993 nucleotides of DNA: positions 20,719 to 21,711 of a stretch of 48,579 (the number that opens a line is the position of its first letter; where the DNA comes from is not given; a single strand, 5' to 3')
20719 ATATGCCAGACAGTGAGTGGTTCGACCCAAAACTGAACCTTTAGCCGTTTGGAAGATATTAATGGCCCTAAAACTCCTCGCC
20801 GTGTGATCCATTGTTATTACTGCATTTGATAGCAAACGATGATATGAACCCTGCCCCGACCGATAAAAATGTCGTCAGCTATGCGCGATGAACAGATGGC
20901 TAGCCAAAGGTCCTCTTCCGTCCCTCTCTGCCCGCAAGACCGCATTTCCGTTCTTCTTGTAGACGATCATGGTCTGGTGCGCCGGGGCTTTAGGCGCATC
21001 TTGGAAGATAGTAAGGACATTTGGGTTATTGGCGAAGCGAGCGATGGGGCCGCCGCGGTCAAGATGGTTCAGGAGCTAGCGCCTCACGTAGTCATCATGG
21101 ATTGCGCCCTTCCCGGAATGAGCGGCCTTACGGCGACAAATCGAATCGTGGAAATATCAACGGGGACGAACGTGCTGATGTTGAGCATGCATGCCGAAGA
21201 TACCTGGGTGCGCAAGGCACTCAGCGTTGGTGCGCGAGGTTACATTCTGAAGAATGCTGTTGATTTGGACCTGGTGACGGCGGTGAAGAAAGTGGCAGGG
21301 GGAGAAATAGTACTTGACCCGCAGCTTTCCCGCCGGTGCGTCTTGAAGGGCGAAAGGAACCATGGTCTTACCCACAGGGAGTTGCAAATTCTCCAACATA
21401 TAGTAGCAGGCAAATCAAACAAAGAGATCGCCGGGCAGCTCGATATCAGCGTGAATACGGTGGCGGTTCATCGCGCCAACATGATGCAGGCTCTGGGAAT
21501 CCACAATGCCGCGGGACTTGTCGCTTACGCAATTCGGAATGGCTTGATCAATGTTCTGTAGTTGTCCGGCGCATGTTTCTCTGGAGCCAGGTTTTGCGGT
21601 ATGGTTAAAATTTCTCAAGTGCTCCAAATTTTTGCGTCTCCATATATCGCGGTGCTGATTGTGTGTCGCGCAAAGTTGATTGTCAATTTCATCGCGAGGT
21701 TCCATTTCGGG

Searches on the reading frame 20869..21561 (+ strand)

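Call 32: search_protein_families(library=ncbifam, proteins=[window:20869-21561:+], max_evalue=0.001)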
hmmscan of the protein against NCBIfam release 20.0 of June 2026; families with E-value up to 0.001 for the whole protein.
window:20869-21561:+ (230 aa): 89 families (the best 25 are shown)
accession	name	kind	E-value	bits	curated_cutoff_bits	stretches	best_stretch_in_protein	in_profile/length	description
NF052445.1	RespRegMctR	equivalog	4.6e-51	173.2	300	1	26-226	2-204/205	two-component system response regulator MctR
NF007018.1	PRK09483.1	equivalog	3.2e-47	161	280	1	26-228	2-210/217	UvrY/SirA/GacA family response regulator transcription factor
NF011896.0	PRK15369.1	equivalog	1.8e-44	151.9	242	1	26-227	4-210/211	two component system response regulator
NF047785.1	respo_reg_MadR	equivalog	2.6e-40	138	300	1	26-227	1-209/209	MadR family response regulator transcription factor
NF007935.0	PRK10651.1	equivalog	7e-40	136.5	250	1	23-212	4-201/216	two-component system response regulator NarL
NF007685.0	PRK10360.1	equivalog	2.5e-33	115.5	258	1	26-217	2-188/196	response regulator transcription factor UhpA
NF007708.0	PRK10403.1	equivalog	7.5e-32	110.5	343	1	26-212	7-199/215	nitrate/nitrite response regulator protein NarP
NF007403.0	PRK09935.1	equivalog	2.1e-30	105.9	271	1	26-226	4-209/210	fimbria biosynthesis transcriptional regulator FimZ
NF007419.0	PRK09958.1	equivalog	7.4e-25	87.7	251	1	28-225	3-202/204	acid-sensing system DNA-binding response regulator EvgA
NF006900.1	PRK09390.1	equivalog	1.9e-23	83.1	255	1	26-225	5-201/203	response regulator FixJ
NF001965.0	PRK00742.1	subfamily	5.2e-22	78.5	293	1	25-133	3-112/357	chemotaxis-specific protein-glutamate methyltransferase CheB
NF041367.1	CheY_Halo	equivalog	8.4e-21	74.5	200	1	28-142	1-113/114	chemotaxis protein CheY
NF008098.0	PRK10840.1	equivalog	8.3e-18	64.7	235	1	25-220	3-204/216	response regulator transcription factor RcsB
NF009206.0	PRK12555.1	subfamily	2.3e-17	63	342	1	26-130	1-106/340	chemotaxis-specific protein-glutamate methyltransferase CheB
NF040749.1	tetrathio_RR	equivalog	9.2e-17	61.4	290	1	29-219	3-186/191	tetrathionate respiration response regulator TtrR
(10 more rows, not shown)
